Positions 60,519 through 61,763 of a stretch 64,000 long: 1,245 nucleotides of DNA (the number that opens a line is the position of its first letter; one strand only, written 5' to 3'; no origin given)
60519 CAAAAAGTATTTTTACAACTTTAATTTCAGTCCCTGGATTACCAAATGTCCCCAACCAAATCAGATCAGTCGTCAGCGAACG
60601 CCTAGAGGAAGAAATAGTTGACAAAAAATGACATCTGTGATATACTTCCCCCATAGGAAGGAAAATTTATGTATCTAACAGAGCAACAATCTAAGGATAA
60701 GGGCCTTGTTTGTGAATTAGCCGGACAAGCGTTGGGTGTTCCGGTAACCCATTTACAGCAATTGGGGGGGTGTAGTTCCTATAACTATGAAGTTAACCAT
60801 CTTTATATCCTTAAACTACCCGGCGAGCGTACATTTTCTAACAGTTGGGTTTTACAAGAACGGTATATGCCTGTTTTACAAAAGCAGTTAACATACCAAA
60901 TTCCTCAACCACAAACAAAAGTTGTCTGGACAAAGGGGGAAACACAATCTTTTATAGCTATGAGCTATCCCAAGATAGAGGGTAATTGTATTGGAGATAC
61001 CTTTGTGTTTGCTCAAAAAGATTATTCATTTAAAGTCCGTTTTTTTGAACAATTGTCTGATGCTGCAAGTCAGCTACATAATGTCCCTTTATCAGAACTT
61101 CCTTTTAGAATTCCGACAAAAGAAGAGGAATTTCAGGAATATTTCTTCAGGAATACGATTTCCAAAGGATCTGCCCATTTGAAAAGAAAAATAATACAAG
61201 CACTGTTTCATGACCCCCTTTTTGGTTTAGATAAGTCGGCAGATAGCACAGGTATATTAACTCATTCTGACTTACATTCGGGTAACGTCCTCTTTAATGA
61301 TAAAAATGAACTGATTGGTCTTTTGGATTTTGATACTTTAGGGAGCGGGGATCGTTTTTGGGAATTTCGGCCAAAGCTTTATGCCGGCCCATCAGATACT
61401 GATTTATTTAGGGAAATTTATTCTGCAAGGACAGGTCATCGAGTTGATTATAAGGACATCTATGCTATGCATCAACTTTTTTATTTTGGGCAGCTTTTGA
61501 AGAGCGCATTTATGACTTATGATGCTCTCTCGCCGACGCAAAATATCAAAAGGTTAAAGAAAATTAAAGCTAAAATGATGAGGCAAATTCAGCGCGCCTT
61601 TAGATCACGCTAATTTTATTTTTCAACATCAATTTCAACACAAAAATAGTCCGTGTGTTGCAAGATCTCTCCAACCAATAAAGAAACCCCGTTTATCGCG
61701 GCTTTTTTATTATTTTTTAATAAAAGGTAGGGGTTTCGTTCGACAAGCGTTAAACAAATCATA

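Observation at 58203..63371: tRNA-Gln islet carrying an EptA-like transferase and an APH-family kinase, ending in a degenerate copy of the tRNA 3' end; second EptA paralog beyond it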

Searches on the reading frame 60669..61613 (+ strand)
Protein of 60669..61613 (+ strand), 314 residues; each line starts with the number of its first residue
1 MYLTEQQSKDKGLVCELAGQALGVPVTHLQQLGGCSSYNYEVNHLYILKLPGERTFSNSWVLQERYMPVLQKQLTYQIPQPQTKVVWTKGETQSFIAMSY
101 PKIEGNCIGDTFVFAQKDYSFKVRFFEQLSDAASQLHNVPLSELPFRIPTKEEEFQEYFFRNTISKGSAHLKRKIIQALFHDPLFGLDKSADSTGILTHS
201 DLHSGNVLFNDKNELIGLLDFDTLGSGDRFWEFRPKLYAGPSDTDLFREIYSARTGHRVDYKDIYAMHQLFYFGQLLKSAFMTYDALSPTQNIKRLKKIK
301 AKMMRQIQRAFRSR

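Call 4: search_protein_families(library=pfam, proteins=[window:60669-61613:+])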
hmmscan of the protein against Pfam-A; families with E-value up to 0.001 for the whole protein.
window:60669-61613:+ (314 aa): 1 family
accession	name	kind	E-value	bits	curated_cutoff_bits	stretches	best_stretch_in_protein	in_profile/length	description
PF01636.29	APH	-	1e-12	48.8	23.2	1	33-255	7-229/239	Phosphotransferase enzyme family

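Call 11: search_protein_families(library=ncbifam, proteins=[window:60669-61613:+], max_evalue=0.01)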
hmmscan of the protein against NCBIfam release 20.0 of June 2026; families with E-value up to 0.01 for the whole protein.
window:60669-61613:+ (314 aa): 6 families
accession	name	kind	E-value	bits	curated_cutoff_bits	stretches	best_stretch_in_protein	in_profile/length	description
NF033692.1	APH_2pp_I_a_f_h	exception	1.1e-05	25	475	1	34-233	22-217/290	APH(2'')-Ia/If/Ih family aminoglycoside O-phosphotransferase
NF000498.2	APH_2pp_If_Ih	exception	2.8e-05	23.7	600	1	34-233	24-219/297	APH(2'')-If/Ih family aminoglycoside O-phosphotransferase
NF033068.1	APH_3p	equivalog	0.0013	18.3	205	1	122-230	100-209/255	APH(3') family aminoglycoside O-phosphotransferase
NF038057.1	macrolide_MphL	exception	0.0018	17.6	612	1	196-234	192-230/298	macrolide 2'-phosphotransferase MphL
NF003558.0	PRK05231.1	equivalog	0.0025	16.8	271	1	197-227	189-218/322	homoserine kinase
NF041446.1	APH_2pp_Ii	exception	0.0028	17.2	625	1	26-233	15-219/297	aminoglycoside O-phosphotransferase APH(2'')-Ii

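Call 12: find_encoding_contigs(protein=window:60669-61613:+, flank=10000, max_places=10)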
Protein window:60669-61613:+ (314 aa): 4 contigs read that carry it; 3 places shown.
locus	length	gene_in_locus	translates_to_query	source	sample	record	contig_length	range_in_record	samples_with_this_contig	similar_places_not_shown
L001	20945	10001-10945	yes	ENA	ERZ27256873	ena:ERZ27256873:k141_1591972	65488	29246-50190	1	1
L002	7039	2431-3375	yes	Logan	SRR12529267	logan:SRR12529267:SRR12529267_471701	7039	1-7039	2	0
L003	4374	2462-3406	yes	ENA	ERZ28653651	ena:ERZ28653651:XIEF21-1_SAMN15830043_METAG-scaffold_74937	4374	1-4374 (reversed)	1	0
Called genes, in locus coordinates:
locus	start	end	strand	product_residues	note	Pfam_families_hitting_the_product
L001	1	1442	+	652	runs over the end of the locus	-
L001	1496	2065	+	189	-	PF02230:Abhydrolase_2, PF03959:FSH1 (faint), PF12697:Abhydrolase_6 (weak), PF01738:DLH (weak), PF03403:PAF-AH_p_II (weak), PF00561:Abhydrolase_1 (faint)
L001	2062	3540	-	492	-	PF01078:Mg_chelatase (faint), PF02463:SMC_N, PF03193:RsgA_GTPase (faint), PF13476:AAA_23 (faint), PF00005:ABC_tran, PF00485:PRK (faint), PF02463:SMC_N, PF00005:ABC_tran, +12 more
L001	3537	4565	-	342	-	PF12911:OppC_N, PF00528:BPD_transp_1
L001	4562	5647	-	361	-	PF00528:BPD_transp_1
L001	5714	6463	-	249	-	-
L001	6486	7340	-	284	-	PF00293:NUDIX (weak)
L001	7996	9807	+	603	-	PF00884:Sulfatase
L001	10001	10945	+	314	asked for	PF01636:APH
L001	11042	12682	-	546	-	PF08019:EptA_B_N, PF00884:Sulfatase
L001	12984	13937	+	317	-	-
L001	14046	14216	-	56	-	PF04070:DUF378 (weak)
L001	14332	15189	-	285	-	-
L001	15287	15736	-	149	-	PF09917:DUF2147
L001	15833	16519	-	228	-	-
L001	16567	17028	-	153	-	PF00383:dCMP_cyt_deam_1, PF14437:MafB19-deam, PF14439:Bd3614-deam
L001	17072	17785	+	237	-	PF01479:S4, PF00849:PseudoU_synth_2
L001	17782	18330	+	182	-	PF03602:Cons_hypoth95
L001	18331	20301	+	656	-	PF00456:Transketolase_N, PF13292:DXP_synthase_N (faint), PF02779:Transket_pyr, PF22613:Transketolase_C_1, PF02780:Transketolase_C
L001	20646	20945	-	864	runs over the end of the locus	PF07517:SecA_DEAD, PF00270:DEAD (faint), PF01043:SecA_PP_bind, PF21090:P-loop_SecA, PF07516:SecA_SW, PF02810:SEC-C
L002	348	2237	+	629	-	PF00884:Sulfatase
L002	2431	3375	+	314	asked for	PF01636:APH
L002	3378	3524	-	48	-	-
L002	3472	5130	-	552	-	PF08019:EptA_B_N, PF00884:Sulfatase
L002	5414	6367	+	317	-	-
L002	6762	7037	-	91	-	?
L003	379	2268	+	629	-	PF00884:Sulfatase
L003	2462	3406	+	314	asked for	PF01636:APH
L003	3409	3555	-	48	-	-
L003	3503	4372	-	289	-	?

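Call 24: find_homologous_proteins(query=window:60669-61613:+)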
Query window:60669-61613:+ (314 aa): 30 proteins with E <= 0.001 among 834 candidates.
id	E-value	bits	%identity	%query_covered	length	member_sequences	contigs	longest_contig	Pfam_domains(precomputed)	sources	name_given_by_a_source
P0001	4.0e-211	717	100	100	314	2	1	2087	PF01636.30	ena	-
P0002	2.6e-166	570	79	100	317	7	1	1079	PF01636.30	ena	-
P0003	2.4e-142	491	69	100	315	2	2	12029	PF01636.30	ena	-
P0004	1.2e-140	486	68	100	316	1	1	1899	PF01636.30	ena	-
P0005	9.8e-110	384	68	79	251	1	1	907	PF01636.30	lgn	-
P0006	4.6e-97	343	51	98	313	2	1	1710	PF01636.30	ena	-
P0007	5.6e-85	303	47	100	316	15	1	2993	PF01636.30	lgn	-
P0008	1.5e-84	302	48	92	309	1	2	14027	PF01636.30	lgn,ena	-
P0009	1.8e-84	301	47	100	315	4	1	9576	PF01636.30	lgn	-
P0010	3.2e-82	294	44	95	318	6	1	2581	PF01636.30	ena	-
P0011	4.3e-82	294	52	84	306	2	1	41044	PF01636.30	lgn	-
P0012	9.3e-82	292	46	100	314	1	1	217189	PF01636.30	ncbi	-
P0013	1.6e-81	292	52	84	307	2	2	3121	PF01636.30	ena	-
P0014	7.7e-81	289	46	96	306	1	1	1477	PF01636.30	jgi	-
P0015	2.9e-80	288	47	95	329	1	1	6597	PF01636.30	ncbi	-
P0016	2.0e-79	285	49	85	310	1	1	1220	PF01636.30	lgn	-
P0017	9.8e-79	283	49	89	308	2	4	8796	PF01636.30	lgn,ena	-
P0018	5.4e-78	280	43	98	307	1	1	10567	PF01636.30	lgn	-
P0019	6.3e-78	280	49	84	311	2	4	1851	PF01636.30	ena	-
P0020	8.6e-78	279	51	84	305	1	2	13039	PF01636.30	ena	-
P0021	1.1e-77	279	46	98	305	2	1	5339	PF01636.30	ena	-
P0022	3.7e-77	277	49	84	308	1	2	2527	PF01636.30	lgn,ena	-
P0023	8.3e-77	276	47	98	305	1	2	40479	PF01636.30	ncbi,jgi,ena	-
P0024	7.1e-76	273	46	99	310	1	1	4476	PF01636.30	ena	-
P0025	8.0e-75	270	49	84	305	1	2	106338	PF01636.30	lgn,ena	-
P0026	9.3e-75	269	44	95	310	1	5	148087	PF01636.30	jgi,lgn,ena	-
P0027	5.0e-72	261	47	84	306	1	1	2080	PF01636.30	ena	-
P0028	1.5e-68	249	46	84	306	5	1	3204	PF01636.30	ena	-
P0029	2.6e-53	199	40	95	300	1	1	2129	PF01636.30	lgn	-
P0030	8.3e-50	188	45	66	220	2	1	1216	PF01636.30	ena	-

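Call 25: find_encoding_contigs(protein=P0003, flank=10000, max_places=3)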
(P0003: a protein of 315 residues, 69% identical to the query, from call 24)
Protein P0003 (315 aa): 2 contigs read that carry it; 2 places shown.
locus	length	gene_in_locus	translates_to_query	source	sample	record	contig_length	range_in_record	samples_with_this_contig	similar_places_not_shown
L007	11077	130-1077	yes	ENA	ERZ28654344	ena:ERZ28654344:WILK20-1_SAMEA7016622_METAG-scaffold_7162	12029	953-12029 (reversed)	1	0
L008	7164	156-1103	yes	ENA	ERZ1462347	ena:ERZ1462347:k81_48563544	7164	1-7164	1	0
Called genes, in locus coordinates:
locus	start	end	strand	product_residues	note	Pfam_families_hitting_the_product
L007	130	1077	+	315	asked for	PF01636:APH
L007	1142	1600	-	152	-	PF08719:NADAR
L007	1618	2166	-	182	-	PF14437:MafB19-deam, PF00383:dCMP_cyt_deam_1, PF14439:Bd3614-deam (faint)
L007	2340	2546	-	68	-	-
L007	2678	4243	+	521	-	-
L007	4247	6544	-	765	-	-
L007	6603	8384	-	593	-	PF00999:Na_H_Exchanger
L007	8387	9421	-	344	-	PF18306:LDcluster4 (faint), PF03641:Lysine_decarbox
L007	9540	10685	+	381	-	PF25917:BSH_RND, PF25973:BSH_CzcB (faint), PF25881:HH_YBHG (weak), PF25876:HH_MFP_RND, PF25944:Beta-barrel_RND, PF25967:RND-MFP_C, PF25989:YknX_C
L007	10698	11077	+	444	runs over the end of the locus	?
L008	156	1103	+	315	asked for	PF01636:APH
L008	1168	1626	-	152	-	PF08719:NADAR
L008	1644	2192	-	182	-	PF14437:MafB19-deam, PF00383:dCMP_cyt_deam_1, PF14439:Bd3614-deam (faint)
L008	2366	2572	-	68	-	-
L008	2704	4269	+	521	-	-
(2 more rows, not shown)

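Call 26: find_encoding_contigs(protein=P0012, flank=10000, max_places=3)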
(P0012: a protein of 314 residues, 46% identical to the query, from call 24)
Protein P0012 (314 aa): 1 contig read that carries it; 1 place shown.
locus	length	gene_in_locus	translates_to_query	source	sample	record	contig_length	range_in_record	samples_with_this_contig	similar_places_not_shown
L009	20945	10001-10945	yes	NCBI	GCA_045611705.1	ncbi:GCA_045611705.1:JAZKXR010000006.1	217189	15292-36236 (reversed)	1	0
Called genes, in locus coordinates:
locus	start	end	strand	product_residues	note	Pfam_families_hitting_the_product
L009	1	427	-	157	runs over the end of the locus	-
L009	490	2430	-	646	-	PF02824:TGS, PF07973:tRNA_SAD, PF00587:tRNA-synt_2b, PF03129:HGTP_anticodon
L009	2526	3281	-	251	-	-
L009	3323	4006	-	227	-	PF00072:Response_reg, PF00486:Trans_reg_C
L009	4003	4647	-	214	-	PF00834:Ribul_P_3_epim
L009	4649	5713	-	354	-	PF01116:F_bP_aldolase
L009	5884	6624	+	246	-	-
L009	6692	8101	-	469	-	-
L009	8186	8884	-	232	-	PF01738:DLH (weak), PF02129:Peptidase_S15, PF12146:Hydrolase_4 (weak), PF00326:Peptidase_S9 (faint)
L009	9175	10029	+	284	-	PF08282:Hydrolase_3 (weak), PF03332:PMM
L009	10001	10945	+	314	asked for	PF01636:APH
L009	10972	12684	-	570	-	PF00587:tRNA-synt_2b, PF04073:tRNA_edit, PF03129:HGTP_anticodon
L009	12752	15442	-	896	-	PF02811:PHP (weak), PF02446:Glyco_hydro_77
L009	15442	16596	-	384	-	-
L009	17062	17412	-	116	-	-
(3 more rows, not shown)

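Call 27: find_encoding_contigs(protein=P0026, flank=10000, max_places=3)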
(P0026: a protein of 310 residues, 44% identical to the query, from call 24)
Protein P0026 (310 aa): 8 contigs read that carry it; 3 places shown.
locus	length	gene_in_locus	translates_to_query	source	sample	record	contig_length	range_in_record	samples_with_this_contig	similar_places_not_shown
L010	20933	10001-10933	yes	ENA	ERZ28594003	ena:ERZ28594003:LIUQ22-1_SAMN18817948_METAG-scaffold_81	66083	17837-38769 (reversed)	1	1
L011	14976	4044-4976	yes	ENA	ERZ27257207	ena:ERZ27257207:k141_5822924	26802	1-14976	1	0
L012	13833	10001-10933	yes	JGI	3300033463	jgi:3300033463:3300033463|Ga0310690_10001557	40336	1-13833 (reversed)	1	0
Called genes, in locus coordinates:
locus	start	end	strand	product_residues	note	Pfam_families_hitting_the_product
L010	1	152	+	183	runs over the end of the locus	PF00281:Ribosomal_L5, PF00673:Ribosomal_L5_C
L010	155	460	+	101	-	PF00253:Ribosomal_S14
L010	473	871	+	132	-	PF00410:Ribosomal_S8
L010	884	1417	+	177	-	PF00347:Ribosomal_L6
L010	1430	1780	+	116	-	PF00861:Ribosomal_L18p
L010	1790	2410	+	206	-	PF00333:Ribosomal_S5, PF03719:Ribosomal_S5_C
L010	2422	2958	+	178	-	PF00828:Ribosomal_L27A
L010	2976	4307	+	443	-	PF00344:SecY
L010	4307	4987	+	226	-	PF00406:ADK, PF02223:Thymidylate_kin (faint), PF13207:AAA_17, PF05191:ADK_lid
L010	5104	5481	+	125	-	PF00416:Ribosomal_S13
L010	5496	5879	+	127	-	PF00411:Ribosomal_S11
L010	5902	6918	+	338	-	PF01193:RNA_pol_L, PF01000:RNA_pol_A_bac, PF03118:RNA_pol_A_CTD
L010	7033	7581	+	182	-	PF01196:Ribosomal_L17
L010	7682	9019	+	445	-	-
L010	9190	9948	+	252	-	PF08282:Hydrolase_3 (weak), PF03332:PMM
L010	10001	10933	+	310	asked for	PF01636:APH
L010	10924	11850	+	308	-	PF01636:APH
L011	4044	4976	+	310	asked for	PF01636:APH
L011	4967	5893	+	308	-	PF01636:APH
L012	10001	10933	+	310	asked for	PF01636:APH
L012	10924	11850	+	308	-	PF01636:APH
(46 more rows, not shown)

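Call 62: search_solved_structures(query=window:60669-61613:+, max_evalue=1, show_alignments=2)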
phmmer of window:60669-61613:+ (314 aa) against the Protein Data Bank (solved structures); distinct sequences matched with E-value up to 1: 18.
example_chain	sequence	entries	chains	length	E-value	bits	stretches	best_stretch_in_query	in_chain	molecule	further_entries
6ch4_A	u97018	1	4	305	0.001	21.3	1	34-234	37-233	Bifunctional AAC/APH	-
4ork_A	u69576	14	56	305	0.0019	20.4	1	34-234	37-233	Bifunctional AAC/APH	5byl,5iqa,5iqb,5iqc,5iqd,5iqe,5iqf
5iqi_A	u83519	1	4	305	0.0026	20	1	34-234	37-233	Bifunctional AAC/APH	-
5iqh_A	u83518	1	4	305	0.004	19.4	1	34-234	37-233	Bifunctional AAC/APH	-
4dtb_A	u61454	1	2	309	0.011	17.9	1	37-230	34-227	APH(2'')-Id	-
3n4v_A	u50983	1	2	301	0.02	17.1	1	37-230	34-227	APH(2'')-Id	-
4n57_A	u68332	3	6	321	0.038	16.2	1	36-229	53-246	APH(2'')-Id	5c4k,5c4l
3n4t_A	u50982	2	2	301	0.04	16.1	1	37-229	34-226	APH(2'')-Id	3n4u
3sg8_A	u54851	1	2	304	0.04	16.1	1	37-229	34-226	APH(2'')-Id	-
6cd7_A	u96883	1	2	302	0.04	16.1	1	37-229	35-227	APH(2'')-Id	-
3sg9_A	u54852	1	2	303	0.04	16.1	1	37-229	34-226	APH(2'')-Id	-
3sgc_A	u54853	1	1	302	0.04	16.1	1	37-229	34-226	APH(2'')-Id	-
4dt8_A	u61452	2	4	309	0.046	15.9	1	37-229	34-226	APH(2'')-Id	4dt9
9h2z_A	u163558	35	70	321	0.047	15.9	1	37-229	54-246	APH(2'')-Id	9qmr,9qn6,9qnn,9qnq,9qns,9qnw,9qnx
4dbx_A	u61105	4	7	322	0.047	15.9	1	37-229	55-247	APH(2"")-ID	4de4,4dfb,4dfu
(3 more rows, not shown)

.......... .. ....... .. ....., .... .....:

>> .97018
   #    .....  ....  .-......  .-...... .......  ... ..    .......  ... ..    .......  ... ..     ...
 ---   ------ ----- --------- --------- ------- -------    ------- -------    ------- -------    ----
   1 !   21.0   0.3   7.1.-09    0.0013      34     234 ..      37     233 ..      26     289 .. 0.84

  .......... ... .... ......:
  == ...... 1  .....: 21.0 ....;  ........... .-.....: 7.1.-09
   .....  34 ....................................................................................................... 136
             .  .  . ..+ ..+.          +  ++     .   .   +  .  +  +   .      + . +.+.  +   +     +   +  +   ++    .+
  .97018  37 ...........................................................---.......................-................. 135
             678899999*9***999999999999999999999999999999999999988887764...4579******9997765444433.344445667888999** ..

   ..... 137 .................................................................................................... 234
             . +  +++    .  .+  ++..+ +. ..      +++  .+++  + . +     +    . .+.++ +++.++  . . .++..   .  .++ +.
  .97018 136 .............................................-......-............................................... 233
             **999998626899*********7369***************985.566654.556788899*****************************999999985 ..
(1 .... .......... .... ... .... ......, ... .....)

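Call 67: search_solved_structures(query=A1, max_evalue=0.1)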
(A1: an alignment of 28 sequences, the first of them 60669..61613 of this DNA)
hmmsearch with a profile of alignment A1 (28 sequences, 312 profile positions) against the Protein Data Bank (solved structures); distinct sequences matched with E-value up to 0.1: 23.
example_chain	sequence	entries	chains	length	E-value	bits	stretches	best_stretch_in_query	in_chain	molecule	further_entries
5iqh_A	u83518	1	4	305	1.6e-13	53.7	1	5-241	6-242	Bifunctional AAC/APH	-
6ch4_A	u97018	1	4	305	2e-13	53.5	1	5-241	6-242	Bifunctional AAC/APH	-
4ork_A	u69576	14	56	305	2.3e-13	53.2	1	5-241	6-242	Bifunctional AAC/APH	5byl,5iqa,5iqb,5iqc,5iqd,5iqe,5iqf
5iqi_A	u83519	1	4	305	3.2e-13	52.8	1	5-241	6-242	Bifunctional AAC/APH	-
4dtb_A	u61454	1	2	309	1.1e-05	28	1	33-234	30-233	APH(2'')-Id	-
4n57_A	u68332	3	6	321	7.1e-05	25.4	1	14-235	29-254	APH(2'')-Id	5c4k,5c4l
3n4v_A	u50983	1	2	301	7.2e-05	25.4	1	33-235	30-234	APH(2'')-Id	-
4dt8_A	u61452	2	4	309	7.3e-05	25.3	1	33-234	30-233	APH(2'')-Id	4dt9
3sgc_A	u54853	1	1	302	7.8e-05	25.2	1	33-234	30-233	APH(2'')-Id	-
4dbx_A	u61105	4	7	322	7.8e-05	25.2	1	33-234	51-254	APH(2"")-ID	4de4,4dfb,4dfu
3n4t_A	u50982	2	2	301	8e-05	25.2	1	33-234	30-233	APH(2'')-Id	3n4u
3sg9_A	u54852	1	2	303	8.8e-05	25.1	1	33-235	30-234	APH(2'')-Id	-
3sg8_A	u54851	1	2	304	8.8e-05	25.1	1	33-235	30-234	APH(2'')-Id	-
6cd7_A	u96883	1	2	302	9.5e-05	25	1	33-235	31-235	APH(2'')-Id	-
9h2z_A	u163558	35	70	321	9.5e-05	25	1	33-234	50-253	APH(2'')-Id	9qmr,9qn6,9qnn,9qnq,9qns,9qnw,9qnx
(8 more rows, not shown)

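Call 77: predict_structure(alignment_id=A1)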
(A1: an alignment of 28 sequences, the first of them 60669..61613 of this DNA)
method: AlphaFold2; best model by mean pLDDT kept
length: 314 residues; sequences in the alignment: 28
mean_pLDDT: 89.1   pTM: 0.83
mean pLDDT of the five models: 89.1, 88.1, 87.5, 86.2, 85.0
residues with pLDDT >= 90: 206; 70-90: 81; 50-70: 26; < 50: 1
segments of 3 or more residues with pLDDT < 50: none
pLDDT, mean of each block of 10 residues (from residue 1): 89 95 96 77 96 84 94 98 92 90 93 95 98 97 92 87 74 89 91 92 95 96 93 90 94 96 91 90 75 67 69 56
secondary structure, 60 per line:
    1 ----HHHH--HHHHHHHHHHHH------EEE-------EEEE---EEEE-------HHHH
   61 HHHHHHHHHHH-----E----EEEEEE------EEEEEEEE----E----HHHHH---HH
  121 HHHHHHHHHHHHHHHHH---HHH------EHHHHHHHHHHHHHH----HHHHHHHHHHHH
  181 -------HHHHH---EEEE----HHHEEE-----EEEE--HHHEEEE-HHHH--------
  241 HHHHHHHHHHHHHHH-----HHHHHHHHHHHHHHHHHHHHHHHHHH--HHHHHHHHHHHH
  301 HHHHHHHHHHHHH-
elements in order: H5-8 H11-22 E29-31 E39-42 E46-49 H57-71 E82-87 E94-101 H111-115 H119-137 H151-164 H169-180 H188-192 E196-199 E207-209 E215-218 E224-227 H229-232 H241-255 H261-286 H289-313
